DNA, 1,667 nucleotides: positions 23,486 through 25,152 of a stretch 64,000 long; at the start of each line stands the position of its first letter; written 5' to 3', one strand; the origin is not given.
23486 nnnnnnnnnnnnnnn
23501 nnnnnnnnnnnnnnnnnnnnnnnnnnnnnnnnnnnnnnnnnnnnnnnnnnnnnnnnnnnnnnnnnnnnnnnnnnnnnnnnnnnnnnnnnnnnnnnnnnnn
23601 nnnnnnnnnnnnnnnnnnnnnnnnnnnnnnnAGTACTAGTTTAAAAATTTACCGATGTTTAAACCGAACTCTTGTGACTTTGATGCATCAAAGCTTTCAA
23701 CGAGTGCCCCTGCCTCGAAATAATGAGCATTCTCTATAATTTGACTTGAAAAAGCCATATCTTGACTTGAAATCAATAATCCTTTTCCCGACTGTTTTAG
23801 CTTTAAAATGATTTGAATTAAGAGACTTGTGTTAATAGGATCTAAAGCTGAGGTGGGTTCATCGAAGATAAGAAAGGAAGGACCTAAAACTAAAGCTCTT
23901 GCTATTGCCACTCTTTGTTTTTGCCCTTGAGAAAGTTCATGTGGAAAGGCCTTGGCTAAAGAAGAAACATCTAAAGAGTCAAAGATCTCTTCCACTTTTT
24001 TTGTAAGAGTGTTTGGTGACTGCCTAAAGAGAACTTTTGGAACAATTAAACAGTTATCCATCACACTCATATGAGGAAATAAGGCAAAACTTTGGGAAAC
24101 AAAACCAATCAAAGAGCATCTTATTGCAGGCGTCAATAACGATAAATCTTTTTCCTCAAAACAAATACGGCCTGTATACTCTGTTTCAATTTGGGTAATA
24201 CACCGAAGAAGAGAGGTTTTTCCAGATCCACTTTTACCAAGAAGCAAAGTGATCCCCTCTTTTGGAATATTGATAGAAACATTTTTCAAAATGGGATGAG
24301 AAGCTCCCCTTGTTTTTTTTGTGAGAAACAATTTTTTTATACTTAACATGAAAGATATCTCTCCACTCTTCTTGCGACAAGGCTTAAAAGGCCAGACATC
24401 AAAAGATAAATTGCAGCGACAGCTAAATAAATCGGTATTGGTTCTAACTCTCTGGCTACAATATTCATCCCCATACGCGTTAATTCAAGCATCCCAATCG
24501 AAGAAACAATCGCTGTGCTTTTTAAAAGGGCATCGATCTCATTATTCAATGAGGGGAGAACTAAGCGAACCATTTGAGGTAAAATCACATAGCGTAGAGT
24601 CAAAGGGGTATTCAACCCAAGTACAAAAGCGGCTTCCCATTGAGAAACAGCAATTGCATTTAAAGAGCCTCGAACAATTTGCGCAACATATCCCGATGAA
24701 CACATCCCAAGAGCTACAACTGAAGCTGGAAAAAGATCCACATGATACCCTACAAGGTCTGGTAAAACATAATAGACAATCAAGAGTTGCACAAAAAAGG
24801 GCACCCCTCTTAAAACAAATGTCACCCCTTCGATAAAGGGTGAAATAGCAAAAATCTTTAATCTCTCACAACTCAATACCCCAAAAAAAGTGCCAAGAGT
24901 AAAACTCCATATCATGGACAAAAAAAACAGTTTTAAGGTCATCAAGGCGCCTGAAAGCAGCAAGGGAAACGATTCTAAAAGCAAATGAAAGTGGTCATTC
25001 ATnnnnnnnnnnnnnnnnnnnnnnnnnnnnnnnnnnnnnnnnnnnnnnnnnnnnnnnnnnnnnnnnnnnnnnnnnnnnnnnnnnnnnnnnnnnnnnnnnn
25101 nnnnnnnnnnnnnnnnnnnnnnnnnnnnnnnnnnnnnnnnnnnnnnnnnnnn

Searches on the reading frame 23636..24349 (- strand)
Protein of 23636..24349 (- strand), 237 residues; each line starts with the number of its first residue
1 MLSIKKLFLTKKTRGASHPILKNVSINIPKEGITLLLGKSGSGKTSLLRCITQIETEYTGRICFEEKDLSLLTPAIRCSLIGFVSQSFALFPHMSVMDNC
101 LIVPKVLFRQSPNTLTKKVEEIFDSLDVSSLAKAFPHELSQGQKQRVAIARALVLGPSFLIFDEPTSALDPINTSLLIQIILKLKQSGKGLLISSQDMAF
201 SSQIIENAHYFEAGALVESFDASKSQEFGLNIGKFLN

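Call 54: search_protein_families(library=pfam, proteins=[window:23636-24349:-], max_evalue=0.001)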
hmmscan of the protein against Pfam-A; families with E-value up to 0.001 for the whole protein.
window:23636-24349:- (237 aa): 6 families
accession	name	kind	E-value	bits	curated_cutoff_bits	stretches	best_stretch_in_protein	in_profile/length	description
PF00005.33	ABC_tran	-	6.3e-31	108.2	25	1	21-167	1-137/137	ABC transporter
PF13304.12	AAA_21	-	3.2e-10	41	27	1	136-199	235-301/304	AAA domain, putative AbiEii toxin, Type IV TA system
PF02463.25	SMC_N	-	4.8e-06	26.6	40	0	136-198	134-200/220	RecF/RecN/SMC N terminal domain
PF13476.12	AAA_23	-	9.6e-06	26.8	27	1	22-61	11-49/201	AAA domain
PF13555.12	AAA_29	-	0.0002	21.5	27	1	24-49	15-40/61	P-loop containing region of AAA domain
PF13191.12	AAA_16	-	0.00041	21.3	32.6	1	30-76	23-73/167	AAA ATPase domain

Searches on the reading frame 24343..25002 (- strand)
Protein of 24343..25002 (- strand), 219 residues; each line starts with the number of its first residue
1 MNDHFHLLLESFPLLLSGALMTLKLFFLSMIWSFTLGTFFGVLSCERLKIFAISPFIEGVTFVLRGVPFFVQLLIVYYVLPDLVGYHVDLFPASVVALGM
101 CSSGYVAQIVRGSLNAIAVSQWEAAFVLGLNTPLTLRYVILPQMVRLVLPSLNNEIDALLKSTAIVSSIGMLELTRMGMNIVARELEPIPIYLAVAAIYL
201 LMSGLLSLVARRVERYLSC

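Call 54: search_protein_families(library=pfam, proteins=[window:24343-25002:-], max_evalue=0.001)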
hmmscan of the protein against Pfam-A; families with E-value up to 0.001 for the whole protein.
window:24343-25002:- (219 aa): 1 family
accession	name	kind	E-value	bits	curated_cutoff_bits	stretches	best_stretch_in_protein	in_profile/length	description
PF00528.27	BPD_transp_1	-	4.9e-15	56.2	26.4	1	38-215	2-180/184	Binding-protein-dependent transport system inner membrane component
